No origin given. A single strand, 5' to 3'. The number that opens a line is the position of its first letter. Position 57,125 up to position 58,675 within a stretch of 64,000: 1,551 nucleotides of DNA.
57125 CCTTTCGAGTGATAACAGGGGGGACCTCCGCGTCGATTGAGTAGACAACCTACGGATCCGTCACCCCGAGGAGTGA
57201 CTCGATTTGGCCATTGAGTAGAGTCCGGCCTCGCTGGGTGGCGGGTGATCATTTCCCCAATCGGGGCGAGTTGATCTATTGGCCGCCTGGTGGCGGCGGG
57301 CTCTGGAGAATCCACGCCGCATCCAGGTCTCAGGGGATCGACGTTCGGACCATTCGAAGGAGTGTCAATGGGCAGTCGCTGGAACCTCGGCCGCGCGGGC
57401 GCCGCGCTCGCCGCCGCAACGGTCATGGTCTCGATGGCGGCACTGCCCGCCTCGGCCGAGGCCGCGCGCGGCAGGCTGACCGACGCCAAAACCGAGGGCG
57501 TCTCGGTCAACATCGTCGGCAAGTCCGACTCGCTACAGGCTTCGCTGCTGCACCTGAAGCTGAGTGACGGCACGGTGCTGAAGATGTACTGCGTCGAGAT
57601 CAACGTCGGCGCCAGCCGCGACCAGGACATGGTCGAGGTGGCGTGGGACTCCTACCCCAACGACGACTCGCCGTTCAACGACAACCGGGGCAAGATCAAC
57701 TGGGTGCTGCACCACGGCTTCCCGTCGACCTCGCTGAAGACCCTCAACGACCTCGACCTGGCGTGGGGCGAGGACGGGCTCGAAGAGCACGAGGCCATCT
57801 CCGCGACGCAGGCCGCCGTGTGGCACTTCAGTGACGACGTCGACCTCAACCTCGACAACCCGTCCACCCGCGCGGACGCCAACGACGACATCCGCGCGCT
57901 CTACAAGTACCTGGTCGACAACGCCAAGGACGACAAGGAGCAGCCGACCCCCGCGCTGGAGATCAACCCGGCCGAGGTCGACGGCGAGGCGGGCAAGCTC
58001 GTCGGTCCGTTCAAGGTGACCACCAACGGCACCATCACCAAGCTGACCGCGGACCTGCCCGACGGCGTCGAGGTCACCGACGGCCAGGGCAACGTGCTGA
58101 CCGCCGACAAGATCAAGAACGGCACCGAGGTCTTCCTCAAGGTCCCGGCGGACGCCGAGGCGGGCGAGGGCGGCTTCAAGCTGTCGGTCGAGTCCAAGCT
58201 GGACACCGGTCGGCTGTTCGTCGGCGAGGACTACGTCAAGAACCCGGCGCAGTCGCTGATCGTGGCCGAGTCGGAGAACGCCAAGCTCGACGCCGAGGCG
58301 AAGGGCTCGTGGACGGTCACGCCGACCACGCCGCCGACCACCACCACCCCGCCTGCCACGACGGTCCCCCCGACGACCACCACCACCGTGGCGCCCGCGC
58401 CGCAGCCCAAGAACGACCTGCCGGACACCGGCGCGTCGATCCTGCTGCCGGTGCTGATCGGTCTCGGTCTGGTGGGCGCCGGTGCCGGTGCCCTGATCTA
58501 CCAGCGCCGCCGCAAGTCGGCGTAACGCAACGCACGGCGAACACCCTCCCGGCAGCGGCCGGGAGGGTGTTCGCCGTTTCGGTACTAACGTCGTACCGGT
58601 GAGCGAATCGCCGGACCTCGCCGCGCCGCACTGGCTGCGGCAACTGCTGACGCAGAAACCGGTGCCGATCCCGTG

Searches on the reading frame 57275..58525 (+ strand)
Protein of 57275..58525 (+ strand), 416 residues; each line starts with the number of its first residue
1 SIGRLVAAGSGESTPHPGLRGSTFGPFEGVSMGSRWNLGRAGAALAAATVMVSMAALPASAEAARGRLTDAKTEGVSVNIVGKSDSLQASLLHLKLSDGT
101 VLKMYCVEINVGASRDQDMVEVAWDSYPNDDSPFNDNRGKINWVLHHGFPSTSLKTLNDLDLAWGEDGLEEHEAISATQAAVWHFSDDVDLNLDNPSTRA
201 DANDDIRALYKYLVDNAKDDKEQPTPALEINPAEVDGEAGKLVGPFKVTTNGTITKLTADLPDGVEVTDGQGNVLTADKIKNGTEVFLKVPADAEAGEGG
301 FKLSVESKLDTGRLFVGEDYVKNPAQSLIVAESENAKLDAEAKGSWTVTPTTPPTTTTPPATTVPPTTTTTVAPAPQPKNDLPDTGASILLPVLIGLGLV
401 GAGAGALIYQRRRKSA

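Call 68: search_protein_families(library=pfam, proteins=[window:57275-58525:+], max_evalue=0.000001)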
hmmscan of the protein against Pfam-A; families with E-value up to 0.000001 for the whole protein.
window:57275-58525:+ (416 aa): 1 family
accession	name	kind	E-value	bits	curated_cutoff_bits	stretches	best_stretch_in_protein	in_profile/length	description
PF08341.16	TED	-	6.1e-22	78.4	22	1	104-218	2-101/102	Thioester domain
